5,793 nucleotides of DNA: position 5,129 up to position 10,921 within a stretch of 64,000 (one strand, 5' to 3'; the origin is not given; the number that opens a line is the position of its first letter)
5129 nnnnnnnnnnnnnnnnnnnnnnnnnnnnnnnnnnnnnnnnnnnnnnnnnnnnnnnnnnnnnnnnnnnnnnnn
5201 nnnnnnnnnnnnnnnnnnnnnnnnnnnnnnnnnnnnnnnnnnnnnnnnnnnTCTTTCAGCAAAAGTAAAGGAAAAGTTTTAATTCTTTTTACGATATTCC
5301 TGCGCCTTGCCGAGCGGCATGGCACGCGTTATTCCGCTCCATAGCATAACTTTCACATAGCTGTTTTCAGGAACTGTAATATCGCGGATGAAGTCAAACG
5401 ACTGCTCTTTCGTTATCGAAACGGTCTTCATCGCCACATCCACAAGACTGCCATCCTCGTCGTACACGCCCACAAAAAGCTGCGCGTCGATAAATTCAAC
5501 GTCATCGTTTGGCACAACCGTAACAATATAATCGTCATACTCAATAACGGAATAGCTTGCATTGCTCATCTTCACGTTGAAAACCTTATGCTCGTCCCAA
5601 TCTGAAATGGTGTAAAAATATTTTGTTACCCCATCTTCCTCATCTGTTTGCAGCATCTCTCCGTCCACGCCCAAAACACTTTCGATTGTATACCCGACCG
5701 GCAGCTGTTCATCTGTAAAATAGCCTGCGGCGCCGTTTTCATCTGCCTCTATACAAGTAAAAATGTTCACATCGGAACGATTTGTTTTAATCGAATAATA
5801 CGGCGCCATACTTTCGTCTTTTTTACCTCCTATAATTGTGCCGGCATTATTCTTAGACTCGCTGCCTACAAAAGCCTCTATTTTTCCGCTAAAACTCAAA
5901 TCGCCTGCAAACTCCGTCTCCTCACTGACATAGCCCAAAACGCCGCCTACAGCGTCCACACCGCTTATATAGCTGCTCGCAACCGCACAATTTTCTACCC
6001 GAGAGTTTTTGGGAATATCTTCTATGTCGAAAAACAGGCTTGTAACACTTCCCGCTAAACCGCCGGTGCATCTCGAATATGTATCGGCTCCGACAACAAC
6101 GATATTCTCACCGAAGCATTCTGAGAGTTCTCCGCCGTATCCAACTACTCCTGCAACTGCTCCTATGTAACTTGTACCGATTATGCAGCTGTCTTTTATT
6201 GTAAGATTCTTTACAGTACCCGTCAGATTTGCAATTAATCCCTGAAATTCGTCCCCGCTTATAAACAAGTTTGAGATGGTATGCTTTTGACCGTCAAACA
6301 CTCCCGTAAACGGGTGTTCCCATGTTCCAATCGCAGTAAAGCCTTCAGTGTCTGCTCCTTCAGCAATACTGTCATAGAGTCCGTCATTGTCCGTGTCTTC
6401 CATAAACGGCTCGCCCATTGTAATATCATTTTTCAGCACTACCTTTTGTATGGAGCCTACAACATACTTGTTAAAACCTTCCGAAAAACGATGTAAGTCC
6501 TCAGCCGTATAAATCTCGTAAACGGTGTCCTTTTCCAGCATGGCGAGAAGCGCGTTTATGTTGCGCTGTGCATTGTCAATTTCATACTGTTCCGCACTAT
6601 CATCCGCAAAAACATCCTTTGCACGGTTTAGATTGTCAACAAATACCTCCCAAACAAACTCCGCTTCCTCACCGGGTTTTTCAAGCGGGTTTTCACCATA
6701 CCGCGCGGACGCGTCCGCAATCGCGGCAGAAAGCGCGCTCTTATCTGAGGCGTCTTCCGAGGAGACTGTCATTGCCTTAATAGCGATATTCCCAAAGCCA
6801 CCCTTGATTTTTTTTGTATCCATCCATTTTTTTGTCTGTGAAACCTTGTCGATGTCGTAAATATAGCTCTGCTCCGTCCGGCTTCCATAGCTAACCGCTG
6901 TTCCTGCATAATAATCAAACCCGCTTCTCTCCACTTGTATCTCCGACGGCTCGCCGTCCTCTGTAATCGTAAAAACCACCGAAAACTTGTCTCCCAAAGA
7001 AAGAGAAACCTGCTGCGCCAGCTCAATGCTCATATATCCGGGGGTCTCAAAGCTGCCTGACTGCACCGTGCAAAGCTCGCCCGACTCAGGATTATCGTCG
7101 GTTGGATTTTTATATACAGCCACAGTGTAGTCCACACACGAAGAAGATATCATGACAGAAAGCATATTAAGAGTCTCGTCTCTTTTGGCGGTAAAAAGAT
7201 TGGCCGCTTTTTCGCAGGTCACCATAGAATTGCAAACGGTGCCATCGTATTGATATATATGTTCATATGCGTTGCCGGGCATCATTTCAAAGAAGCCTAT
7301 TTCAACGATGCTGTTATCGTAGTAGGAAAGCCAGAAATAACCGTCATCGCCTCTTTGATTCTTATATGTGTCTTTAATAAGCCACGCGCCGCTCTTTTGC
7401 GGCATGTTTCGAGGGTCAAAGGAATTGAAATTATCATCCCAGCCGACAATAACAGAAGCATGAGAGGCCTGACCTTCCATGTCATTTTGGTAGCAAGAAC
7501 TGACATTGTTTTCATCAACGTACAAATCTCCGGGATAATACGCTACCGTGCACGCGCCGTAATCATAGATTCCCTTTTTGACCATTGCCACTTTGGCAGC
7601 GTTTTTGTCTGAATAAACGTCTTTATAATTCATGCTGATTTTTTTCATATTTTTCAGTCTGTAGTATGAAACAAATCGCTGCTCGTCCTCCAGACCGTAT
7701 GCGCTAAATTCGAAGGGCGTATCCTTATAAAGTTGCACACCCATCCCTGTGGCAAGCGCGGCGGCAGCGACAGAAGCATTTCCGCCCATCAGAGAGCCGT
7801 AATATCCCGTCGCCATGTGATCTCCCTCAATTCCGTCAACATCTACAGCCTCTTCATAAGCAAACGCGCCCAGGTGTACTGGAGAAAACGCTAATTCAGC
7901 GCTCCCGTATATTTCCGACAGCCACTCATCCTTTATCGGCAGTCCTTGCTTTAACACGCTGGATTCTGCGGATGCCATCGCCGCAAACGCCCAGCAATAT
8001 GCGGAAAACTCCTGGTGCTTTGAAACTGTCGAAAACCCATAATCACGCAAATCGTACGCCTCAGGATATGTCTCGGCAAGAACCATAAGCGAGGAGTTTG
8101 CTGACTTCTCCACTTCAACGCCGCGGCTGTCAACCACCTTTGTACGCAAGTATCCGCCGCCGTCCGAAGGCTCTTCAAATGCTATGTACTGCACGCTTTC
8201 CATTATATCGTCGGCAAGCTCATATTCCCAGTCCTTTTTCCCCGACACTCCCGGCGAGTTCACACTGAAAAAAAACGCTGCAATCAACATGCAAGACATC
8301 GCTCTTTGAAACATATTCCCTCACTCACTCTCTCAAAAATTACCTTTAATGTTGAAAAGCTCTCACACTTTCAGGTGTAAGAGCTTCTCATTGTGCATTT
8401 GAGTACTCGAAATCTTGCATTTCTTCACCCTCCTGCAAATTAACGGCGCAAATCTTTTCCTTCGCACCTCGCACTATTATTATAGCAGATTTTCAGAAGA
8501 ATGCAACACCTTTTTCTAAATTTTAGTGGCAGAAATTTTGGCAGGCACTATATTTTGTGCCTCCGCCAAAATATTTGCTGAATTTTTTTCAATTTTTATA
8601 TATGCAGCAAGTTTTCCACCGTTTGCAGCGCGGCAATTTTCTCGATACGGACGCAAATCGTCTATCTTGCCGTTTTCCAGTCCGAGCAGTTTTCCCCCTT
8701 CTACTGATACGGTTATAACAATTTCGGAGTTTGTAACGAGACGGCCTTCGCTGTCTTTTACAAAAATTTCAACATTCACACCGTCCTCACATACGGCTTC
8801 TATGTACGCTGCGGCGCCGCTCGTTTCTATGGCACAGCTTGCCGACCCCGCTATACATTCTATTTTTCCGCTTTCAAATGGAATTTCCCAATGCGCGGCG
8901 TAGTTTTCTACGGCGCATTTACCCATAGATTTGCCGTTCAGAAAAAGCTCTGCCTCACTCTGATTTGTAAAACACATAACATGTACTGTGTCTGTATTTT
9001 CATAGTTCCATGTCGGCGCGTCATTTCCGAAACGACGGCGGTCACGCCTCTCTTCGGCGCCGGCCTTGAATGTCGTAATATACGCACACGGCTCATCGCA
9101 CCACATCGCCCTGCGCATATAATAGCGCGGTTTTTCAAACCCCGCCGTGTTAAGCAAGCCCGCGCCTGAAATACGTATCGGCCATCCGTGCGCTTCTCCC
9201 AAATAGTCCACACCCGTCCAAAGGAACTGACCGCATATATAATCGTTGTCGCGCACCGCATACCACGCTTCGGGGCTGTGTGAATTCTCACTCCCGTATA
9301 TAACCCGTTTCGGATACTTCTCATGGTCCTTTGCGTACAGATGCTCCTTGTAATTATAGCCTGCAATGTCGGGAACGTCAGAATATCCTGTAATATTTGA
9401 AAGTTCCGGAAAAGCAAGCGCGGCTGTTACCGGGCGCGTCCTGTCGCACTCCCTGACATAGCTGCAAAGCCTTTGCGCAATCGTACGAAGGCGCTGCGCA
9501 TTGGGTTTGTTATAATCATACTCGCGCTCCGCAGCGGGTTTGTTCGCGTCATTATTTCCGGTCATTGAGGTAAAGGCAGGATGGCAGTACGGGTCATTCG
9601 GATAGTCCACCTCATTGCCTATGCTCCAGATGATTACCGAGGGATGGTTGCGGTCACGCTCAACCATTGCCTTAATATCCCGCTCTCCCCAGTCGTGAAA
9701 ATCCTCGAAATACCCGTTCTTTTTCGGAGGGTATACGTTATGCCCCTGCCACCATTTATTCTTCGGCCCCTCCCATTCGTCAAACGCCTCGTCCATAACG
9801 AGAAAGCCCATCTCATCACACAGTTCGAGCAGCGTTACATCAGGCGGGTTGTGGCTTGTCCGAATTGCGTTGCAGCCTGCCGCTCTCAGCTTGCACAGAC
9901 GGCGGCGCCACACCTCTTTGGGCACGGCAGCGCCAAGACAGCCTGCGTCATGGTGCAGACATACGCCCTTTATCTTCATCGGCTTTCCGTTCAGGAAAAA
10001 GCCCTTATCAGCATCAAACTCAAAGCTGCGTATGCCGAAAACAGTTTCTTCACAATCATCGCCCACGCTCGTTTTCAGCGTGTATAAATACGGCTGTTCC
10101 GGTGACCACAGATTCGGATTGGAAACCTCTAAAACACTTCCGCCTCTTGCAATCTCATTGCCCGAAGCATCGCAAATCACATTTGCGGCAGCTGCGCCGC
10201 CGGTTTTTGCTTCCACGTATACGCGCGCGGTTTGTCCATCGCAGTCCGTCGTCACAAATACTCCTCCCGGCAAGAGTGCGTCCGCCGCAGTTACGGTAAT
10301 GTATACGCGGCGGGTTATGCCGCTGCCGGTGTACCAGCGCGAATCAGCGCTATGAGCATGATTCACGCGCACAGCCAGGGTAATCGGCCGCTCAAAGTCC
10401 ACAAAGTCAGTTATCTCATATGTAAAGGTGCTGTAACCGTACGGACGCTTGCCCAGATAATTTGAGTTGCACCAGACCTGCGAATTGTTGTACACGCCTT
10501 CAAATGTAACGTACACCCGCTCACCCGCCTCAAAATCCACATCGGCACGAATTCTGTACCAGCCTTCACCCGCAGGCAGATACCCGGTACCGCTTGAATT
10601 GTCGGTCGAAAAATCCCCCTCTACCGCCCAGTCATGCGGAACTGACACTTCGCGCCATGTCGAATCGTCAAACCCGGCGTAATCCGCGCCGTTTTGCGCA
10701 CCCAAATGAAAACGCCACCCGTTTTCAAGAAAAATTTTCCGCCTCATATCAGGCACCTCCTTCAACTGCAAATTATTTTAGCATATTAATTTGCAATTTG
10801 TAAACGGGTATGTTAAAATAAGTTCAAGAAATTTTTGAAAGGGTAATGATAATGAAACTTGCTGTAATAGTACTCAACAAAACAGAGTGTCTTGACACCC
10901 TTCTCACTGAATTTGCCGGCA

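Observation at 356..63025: Unassigned 70-90 aa module at the extreme C-terminus of five unrelated large secreted proteins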

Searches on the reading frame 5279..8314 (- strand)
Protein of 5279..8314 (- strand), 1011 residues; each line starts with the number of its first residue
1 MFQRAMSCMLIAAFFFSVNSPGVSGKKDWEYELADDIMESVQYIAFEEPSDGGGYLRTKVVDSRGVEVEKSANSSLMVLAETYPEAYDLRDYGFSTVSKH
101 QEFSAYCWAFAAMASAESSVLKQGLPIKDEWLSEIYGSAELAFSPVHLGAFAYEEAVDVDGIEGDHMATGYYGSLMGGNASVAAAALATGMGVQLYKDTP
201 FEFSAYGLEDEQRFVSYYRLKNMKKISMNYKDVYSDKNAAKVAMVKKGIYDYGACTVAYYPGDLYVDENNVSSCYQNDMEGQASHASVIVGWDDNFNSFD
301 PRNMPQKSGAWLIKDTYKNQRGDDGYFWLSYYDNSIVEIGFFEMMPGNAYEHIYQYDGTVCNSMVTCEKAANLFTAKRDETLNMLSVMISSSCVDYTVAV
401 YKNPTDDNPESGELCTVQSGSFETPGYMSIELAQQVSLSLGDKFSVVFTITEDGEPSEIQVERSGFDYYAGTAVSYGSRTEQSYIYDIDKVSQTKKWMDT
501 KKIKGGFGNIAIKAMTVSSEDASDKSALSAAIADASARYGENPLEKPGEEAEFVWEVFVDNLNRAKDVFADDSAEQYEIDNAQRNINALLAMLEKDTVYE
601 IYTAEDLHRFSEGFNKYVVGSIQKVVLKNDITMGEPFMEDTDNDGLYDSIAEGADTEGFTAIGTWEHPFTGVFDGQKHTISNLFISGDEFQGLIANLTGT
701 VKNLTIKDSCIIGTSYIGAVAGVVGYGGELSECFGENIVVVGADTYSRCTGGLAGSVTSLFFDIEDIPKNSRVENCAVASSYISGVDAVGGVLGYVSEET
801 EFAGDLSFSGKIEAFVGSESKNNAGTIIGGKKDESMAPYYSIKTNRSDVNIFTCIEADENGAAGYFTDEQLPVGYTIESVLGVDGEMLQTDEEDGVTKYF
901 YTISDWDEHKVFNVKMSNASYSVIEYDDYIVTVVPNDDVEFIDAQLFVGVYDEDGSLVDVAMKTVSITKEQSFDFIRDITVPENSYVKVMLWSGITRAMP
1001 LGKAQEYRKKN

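Call 7: search_protein_families(library=pfam, proteins=[window:5279-8314:-], max_evalue=0.1)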
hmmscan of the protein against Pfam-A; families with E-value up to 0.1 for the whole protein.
window:5279-8314:- (1011 aa): 2 families
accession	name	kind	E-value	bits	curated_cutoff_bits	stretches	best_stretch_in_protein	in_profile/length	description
PF18560.7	Lectin_like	-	8.2e-24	85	27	1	353-516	1-156/156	Lectin like domain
PF00112.29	Peptidase_C1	-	2.3e-07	31.6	20.7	1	177-334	68-207/220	Papain family cysteine protease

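Call 15: search_protein_families(library=ncbifam, proteins=[window:5279-8314:-], max_evalue=1)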
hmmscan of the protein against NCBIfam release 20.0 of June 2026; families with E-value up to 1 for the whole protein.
window:5279-8314:- (1011 aa): 0 families

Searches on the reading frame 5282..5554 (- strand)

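Call 8: search_protein_families(library=pfam, proteins=[window:5282-5554:-], max_evalue=10)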
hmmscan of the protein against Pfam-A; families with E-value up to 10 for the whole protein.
window:5282-5554:- (91 aa): 1 family
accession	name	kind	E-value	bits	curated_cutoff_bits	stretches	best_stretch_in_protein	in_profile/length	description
PF22717.1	SNaCT10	-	0.18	12.8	27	1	45-60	17-32/42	Short NACHT-associated C-Terminal domain, family 10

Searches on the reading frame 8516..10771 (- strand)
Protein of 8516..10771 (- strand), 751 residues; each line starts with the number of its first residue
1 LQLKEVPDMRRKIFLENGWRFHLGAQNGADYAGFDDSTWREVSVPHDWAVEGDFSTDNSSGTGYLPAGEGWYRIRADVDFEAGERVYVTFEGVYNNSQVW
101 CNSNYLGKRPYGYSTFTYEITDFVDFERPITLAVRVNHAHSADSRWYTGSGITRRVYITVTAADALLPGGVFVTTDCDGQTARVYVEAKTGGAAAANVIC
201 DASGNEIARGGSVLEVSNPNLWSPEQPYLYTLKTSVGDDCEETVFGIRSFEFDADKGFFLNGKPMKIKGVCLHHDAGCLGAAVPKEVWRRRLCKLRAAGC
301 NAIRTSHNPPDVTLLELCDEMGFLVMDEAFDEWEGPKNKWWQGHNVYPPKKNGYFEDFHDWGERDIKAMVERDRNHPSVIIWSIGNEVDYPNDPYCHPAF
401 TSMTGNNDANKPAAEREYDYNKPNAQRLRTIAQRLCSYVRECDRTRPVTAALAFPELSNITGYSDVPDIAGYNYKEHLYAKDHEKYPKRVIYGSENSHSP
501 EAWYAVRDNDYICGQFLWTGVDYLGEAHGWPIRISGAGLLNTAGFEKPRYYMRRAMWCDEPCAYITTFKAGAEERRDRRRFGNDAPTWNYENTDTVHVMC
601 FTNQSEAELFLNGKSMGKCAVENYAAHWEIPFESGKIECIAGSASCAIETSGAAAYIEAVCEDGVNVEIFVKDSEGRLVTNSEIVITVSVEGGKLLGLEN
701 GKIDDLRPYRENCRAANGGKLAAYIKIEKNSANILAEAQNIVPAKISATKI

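Call 26: search_protein_families(library=pfam, proteins=[window:8516-10771:-], max_evalue=0.001)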
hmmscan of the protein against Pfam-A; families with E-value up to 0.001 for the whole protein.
window:8516-10771:- (751 aa): 5 families
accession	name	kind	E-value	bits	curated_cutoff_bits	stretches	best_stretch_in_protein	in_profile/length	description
PF02836.23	Glyco_hydro_2_C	-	3.1e-28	99.2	21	1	255-406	5-137/302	Glycosyl hydrolases family 2, TIM barrel domain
PF02837.24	Glyco_hydro_2_N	-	3e-17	63.5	28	1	16-158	5-165/169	Glycosyl hydrolases family 2, sugar binding domain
PF16355.11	DUF4982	-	9.1e-14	51.6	23.9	1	595-641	3-52/61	Domain of unknown function (DUF4982)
PF18565.7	Glyco_hydro2_C5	-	1.1e-12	48.2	32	1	657-745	10-101/103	Glycoside hydrolase family 2 C-terminal domain 5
PF00703.27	Glyco_hydro_2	-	5.8e-10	40.4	23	1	179-248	31-109/109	Glycosyl hydrolases family 2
